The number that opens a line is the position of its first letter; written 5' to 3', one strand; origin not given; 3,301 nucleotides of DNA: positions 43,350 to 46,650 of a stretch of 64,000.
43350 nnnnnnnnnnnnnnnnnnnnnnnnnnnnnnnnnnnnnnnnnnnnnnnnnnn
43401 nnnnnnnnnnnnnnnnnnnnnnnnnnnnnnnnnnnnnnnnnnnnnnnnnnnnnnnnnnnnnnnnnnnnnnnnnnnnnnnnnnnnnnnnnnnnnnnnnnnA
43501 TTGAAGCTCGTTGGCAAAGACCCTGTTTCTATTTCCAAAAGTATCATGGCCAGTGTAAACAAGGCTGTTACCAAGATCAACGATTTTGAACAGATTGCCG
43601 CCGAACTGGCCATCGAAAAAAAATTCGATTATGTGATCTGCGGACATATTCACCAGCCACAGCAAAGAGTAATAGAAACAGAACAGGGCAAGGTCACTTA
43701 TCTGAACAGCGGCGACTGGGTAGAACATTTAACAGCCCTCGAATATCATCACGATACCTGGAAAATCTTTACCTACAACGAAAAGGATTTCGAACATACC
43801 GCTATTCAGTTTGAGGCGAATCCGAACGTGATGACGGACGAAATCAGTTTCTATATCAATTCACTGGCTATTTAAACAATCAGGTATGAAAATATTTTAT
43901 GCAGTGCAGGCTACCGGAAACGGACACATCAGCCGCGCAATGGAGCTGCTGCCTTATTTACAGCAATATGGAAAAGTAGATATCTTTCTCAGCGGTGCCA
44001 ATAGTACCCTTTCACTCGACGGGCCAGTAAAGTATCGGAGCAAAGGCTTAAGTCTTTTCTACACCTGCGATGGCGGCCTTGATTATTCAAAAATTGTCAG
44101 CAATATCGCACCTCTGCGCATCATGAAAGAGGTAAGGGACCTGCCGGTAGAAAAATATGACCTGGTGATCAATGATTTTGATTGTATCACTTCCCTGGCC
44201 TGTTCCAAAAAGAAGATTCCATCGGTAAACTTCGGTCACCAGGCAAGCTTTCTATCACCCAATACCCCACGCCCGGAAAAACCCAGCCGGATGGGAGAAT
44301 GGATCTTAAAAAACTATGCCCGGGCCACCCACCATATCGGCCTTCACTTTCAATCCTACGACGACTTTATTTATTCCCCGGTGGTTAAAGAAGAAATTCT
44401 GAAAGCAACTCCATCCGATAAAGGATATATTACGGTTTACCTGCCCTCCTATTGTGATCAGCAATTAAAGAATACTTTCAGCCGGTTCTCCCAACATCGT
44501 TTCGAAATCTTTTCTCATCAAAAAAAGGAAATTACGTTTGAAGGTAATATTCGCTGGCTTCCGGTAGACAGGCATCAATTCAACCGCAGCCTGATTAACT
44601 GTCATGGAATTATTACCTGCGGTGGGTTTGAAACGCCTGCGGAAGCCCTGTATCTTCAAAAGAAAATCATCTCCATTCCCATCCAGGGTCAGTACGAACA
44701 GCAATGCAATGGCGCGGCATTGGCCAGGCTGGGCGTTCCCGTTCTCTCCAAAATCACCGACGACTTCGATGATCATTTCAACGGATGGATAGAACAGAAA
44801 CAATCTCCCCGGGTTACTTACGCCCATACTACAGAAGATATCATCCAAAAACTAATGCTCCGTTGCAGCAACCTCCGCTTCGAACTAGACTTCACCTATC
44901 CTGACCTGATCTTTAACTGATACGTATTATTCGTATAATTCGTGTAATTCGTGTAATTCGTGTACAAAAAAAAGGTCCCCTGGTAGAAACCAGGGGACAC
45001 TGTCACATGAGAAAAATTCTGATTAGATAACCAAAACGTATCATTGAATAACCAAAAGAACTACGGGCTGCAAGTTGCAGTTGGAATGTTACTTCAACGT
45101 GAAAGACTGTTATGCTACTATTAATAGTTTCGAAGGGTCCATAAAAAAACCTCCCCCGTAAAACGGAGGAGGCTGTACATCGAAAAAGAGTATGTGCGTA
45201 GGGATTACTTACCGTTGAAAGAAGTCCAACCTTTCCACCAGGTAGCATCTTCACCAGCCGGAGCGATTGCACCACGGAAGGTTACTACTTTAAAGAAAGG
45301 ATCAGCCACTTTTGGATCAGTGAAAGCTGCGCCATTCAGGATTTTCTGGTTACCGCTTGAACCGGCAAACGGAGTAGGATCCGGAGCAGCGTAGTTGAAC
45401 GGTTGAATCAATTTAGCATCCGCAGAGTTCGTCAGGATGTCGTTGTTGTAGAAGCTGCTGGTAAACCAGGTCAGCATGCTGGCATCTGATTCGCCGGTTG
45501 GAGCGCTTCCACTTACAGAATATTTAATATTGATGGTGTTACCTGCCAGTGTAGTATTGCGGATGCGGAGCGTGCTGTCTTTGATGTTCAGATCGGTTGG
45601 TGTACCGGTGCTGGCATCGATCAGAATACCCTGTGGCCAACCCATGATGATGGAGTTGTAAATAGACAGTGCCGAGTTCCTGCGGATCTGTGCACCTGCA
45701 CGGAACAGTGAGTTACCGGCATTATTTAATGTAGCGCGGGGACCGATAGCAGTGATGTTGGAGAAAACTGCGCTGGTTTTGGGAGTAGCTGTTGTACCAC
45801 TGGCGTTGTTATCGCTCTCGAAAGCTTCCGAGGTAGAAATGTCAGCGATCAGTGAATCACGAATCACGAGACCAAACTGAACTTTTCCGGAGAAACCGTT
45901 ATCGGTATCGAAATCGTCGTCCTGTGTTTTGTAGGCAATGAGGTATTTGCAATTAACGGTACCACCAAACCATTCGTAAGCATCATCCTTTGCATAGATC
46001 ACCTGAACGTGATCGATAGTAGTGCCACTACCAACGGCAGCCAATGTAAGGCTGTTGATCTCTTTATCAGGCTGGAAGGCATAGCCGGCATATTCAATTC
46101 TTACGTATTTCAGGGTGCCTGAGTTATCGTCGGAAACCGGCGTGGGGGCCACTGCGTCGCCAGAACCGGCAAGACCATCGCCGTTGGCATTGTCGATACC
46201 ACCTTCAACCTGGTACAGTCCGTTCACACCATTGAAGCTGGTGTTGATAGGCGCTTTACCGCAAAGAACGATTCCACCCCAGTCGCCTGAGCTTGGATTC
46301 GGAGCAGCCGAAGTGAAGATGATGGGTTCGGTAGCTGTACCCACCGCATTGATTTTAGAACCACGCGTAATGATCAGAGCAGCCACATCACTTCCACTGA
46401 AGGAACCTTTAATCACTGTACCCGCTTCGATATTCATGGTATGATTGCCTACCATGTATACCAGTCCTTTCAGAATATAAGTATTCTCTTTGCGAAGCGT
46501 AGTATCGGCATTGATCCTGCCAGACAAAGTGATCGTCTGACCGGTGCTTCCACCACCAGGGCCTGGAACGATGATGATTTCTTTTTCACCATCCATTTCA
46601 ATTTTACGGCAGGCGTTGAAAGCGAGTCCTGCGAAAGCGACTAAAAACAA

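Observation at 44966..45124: Candidate phosphate-regulated small RNA with a duplicated UUUUGGUUAU motif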

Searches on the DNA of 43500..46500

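Call 5: search_rna_families(source=window, start=43500, end=46500, threshold=evalue, max_evalue=10, show_alignments=3)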
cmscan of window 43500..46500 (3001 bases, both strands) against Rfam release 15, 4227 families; matches with E-value up to 10: 6.
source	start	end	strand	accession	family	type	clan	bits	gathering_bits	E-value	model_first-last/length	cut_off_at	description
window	44966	45062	-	RF00515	PyrR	Cis-reg;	-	24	54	2.5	1-115/115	no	PyrR binding site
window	45142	45191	-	RF02838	Ref55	Gene; sRNA;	-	21.8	43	7.5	1-54/54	no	Enterococcus sRNA 55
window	44960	45035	-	RF00519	suhB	Gene; sRNA;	CL00108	20.7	41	0.36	1-77/77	no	Makes More Granules Regulator RNA (mmgR)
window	45138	45253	-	RF01771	rnk_leader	Cis-reg; leader;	-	19.8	50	4.6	1-109/109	no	Enterobacteria rnk leader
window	44135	44196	-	RF00588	SNORD41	Gene; snRNA; snoRNA; CD-box;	CL00058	17.2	41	9.6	1-70/70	no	Small nucleolar RNA SNORD41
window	46230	46294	+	RF02474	GlsR5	Gene; snRNA; snoRNA; CD-box;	-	14.4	100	5.3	1-89/89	no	Small nucleolar RNA GlsR5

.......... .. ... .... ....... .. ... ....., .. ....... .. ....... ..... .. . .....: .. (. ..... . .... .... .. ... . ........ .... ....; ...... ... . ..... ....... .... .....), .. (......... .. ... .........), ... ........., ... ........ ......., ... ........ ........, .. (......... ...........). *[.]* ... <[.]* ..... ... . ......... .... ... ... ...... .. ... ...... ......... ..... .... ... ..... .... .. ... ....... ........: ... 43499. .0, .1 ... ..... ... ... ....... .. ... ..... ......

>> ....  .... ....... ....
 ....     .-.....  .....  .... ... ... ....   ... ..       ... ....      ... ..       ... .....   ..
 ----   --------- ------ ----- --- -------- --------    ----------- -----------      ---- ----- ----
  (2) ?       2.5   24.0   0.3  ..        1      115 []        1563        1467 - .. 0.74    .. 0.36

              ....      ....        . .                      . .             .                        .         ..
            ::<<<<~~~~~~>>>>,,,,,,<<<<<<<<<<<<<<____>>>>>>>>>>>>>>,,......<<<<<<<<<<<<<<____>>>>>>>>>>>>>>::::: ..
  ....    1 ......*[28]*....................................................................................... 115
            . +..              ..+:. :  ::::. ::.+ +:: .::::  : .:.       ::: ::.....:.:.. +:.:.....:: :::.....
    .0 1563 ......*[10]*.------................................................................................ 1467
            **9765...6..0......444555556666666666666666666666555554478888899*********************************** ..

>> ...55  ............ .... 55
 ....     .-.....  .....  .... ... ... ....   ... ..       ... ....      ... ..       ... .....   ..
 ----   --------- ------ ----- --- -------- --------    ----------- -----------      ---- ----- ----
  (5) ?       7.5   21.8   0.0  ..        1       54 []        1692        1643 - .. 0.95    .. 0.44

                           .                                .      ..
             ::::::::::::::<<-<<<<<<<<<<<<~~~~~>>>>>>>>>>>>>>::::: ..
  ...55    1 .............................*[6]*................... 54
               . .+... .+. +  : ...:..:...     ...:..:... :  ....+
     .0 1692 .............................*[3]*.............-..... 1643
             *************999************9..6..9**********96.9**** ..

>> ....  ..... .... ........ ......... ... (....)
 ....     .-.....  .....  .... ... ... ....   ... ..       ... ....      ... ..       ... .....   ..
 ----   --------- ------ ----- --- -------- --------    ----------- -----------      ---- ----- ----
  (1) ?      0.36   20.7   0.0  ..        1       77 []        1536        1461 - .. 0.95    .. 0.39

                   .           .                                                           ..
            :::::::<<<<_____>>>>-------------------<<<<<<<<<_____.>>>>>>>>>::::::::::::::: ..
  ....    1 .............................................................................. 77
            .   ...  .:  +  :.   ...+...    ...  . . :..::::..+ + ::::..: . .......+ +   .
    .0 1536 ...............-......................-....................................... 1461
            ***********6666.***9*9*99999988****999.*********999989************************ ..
